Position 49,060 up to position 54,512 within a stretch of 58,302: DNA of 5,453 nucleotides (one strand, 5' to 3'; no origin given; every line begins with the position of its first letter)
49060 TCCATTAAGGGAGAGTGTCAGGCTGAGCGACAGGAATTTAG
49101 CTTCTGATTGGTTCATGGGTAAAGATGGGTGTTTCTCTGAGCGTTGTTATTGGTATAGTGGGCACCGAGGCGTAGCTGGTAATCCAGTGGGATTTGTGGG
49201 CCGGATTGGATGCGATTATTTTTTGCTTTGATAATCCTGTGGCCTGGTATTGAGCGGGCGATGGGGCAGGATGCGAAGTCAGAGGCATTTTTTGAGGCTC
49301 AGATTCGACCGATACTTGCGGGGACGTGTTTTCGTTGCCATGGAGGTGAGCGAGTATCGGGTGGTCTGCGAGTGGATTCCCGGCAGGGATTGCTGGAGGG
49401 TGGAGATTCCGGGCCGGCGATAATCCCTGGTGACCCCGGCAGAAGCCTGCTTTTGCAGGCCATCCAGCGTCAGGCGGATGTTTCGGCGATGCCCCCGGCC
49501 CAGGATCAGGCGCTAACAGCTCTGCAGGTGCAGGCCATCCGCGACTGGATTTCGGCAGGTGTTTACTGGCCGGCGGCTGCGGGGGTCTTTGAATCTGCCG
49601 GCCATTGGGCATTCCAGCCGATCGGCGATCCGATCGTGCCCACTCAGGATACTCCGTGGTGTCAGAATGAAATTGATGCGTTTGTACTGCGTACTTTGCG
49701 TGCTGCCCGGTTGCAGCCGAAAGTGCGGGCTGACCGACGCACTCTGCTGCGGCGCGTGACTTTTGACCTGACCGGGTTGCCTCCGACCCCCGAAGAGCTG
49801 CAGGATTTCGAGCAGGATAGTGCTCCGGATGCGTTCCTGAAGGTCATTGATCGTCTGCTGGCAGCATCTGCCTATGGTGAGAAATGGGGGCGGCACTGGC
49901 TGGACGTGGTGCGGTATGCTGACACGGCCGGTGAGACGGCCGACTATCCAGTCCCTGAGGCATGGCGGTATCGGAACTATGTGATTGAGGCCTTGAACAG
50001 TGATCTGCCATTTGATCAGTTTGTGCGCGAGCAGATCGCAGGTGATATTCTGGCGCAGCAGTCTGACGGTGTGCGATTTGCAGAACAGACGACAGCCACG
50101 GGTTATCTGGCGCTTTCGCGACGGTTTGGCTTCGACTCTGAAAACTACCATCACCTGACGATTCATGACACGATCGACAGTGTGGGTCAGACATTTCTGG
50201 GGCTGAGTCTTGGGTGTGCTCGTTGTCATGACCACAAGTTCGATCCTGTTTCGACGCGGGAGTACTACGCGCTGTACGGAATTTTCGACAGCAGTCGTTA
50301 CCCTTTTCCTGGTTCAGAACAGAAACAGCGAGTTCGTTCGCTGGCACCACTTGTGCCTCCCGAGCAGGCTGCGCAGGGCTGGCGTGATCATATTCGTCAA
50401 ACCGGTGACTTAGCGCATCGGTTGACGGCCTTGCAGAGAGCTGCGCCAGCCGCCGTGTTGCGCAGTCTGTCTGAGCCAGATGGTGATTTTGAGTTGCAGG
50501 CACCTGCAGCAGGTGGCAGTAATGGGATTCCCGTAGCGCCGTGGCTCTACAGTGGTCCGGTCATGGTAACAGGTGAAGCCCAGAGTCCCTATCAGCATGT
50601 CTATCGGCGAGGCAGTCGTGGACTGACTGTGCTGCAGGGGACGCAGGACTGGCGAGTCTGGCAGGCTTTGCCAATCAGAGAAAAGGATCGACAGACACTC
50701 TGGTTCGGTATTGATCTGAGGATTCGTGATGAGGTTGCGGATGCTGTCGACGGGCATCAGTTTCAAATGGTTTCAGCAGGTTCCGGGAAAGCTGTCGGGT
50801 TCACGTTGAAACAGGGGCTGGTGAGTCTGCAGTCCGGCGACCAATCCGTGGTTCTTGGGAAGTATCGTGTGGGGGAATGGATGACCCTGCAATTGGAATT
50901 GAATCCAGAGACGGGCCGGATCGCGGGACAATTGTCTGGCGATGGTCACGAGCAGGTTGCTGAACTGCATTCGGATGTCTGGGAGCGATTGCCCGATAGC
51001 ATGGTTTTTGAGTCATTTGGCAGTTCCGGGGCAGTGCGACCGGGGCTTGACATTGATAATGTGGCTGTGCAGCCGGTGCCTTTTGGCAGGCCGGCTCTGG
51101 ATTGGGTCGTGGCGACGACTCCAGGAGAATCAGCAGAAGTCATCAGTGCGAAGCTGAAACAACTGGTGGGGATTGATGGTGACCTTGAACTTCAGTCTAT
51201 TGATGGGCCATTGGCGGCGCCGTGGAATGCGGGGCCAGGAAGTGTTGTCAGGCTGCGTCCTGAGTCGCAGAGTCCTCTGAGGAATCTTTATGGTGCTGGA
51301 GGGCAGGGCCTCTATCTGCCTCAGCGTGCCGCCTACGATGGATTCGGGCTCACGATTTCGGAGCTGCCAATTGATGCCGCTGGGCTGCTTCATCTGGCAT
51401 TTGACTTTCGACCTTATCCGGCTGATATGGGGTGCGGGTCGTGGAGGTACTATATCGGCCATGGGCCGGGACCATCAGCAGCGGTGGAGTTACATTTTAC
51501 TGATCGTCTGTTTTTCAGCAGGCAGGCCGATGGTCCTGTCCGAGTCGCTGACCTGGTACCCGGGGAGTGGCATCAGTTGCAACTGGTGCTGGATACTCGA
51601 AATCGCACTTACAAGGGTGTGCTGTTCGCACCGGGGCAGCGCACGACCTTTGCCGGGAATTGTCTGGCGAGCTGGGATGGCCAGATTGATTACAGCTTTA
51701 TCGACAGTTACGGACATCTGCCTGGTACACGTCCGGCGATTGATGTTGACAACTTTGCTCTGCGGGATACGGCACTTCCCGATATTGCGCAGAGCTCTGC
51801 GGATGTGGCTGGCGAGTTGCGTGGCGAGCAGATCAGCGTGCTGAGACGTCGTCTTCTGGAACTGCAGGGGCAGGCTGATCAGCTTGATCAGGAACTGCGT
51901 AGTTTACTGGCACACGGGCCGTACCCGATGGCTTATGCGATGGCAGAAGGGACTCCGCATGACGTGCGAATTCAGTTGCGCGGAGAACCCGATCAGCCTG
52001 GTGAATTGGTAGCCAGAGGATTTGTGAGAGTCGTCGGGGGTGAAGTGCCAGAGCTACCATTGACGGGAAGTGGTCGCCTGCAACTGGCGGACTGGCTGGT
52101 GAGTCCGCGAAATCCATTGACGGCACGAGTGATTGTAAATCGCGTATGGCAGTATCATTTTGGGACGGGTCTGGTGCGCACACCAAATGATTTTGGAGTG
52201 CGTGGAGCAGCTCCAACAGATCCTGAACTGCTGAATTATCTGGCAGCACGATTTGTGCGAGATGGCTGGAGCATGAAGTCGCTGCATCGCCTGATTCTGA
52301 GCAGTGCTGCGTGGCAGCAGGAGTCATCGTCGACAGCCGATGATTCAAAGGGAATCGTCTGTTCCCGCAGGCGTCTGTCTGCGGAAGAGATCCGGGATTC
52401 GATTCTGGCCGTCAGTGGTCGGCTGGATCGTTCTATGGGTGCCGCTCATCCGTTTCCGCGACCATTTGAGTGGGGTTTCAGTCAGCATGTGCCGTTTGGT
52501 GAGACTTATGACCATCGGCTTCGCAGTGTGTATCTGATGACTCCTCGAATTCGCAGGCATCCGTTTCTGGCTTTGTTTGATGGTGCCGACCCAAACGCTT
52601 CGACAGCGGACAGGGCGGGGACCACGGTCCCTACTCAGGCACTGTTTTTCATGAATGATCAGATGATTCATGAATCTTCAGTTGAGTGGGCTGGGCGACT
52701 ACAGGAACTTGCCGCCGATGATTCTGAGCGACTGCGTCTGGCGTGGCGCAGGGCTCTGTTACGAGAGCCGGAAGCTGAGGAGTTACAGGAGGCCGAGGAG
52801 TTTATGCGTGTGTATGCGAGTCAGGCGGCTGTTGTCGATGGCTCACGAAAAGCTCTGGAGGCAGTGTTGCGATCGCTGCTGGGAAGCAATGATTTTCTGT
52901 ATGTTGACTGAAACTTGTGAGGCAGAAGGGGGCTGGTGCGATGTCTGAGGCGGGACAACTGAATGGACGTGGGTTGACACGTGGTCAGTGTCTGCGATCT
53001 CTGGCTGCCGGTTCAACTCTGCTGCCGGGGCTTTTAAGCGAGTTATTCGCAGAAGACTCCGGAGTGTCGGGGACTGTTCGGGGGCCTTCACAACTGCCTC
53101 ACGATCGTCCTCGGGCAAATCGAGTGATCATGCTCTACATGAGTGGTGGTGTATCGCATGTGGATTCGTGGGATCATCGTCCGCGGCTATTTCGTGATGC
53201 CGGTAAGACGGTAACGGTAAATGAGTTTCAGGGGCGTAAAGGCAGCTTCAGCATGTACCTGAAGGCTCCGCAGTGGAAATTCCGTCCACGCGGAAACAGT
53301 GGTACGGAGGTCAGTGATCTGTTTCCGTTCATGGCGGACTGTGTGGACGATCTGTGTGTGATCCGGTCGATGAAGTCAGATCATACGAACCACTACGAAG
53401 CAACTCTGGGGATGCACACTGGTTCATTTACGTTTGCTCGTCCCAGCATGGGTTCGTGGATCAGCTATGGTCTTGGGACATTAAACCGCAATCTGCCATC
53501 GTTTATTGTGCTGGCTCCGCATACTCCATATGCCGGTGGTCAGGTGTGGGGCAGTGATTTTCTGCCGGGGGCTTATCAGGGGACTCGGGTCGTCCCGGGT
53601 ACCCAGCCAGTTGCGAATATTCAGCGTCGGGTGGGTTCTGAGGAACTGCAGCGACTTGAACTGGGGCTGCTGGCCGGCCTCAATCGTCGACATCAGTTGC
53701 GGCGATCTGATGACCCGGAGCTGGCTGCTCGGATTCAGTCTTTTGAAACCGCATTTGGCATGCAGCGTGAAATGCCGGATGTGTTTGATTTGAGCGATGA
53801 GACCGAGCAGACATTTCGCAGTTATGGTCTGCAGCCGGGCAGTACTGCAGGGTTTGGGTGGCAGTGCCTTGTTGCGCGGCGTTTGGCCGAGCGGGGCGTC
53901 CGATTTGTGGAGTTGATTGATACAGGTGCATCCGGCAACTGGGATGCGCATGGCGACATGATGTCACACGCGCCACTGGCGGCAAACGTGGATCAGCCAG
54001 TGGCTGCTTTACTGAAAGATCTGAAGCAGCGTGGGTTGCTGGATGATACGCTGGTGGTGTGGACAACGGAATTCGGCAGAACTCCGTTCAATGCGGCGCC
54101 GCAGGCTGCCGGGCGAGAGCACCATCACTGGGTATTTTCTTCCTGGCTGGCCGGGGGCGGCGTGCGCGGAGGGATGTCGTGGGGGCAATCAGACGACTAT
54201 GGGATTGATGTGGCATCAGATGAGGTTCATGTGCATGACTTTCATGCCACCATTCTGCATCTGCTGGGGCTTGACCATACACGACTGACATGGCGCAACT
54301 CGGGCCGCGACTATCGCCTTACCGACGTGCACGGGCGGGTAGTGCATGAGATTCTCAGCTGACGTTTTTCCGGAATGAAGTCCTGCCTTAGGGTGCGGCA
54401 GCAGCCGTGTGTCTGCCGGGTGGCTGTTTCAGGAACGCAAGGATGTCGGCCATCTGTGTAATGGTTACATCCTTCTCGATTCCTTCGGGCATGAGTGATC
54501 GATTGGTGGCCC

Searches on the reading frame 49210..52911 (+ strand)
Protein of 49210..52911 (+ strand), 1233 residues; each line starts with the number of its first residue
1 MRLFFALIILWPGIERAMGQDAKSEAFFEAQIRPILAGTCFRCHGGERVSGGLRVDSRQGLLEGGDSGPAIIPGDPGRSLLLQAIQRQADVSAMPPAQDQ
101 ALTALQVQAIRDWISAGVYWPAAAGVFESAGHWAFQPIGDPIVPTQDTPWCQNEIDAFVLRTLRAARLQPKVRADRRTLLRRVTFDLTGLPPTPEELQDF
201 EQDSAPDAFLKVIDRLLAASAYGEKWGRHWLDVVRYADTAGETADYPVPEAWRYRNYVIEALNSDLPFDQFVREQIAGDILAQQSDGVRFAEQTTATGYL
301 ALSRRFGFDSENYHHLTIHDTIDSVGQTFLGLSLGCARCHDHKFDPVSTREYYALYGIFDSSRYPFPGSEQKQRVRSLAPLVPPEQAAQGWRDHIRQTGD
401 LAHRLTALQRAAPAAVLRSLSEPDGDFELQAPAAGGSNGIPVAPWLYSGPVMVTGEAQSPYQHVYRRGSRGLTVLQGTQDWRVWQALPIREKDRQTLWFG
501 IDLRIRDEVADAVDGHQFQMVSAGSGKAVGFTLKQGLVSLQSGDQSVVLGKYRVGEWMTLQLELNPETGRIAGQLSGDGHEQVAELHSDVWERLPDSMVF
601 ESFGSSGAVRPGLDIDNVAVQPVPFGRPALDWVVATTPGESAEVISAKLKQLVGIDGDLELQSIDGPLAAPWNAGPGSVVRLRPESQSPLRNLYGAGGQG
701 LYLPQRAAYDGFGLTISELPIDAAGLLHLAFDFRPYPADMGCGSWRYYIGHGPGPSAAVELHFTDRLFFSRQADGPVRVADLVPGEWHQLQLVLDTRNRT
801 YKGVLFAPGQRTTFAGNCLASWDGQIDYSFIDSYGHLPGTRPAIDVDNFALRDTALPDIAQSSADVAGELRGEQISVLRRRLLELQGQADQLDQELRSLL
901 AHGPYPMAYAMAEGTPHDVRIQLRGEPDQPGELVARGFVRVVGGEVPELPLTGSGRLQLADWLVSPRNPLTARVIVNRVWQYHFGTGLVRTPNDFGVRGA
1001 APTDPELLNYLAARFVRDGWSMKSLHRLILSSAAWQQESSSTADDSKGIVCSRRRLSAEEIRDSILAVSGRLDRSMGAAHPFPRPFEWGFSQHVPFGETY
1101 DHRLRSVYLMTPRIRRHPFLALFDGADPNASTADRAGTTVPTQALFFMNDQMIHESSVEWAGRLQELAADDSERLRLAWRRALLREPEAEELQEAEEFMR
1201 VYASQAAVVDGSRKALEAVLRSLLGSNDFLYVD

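Call 67: search_protein_families(library=pfam, proteins=[window:49210-52911:+], max_evalue=0.001)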
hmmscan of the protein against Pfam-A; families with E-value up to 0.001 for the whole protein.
window:49210-52911:+ (1233 aa): 3 families
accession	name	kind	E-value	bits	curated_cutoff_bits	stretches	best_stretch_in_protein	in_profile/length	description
PF07583.16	PSCyt2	-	2.8e-79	266.3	29.8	1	154-363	1-208/209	Protein of unknown function (DUF1549)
PF07587.16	PSD1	-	2.8e-77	259.9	28.5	1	955-1198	1-243/244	Protein of unknown function (DUF1553)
PF07635.16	PSCyt1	-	2e-16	60.8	22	1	40-97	1-58/59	Planctomycete cytochrome C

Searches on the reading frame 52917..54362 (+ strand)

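Call 67: search_protein_families(library=pfam, proteins=[window:52917-54362:+], max_evalue=0.001)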
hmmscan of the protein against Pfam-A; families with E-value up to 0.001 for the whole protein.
window:52917-54362:+ (481 aa): 1 family
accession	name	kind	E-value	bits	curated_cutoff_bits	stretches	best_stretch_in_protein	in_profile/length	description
PF07394.17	DUF1501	-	2.5e-135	452.1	27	1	67-480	1-390/390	Protein of unknown function (DUF1501)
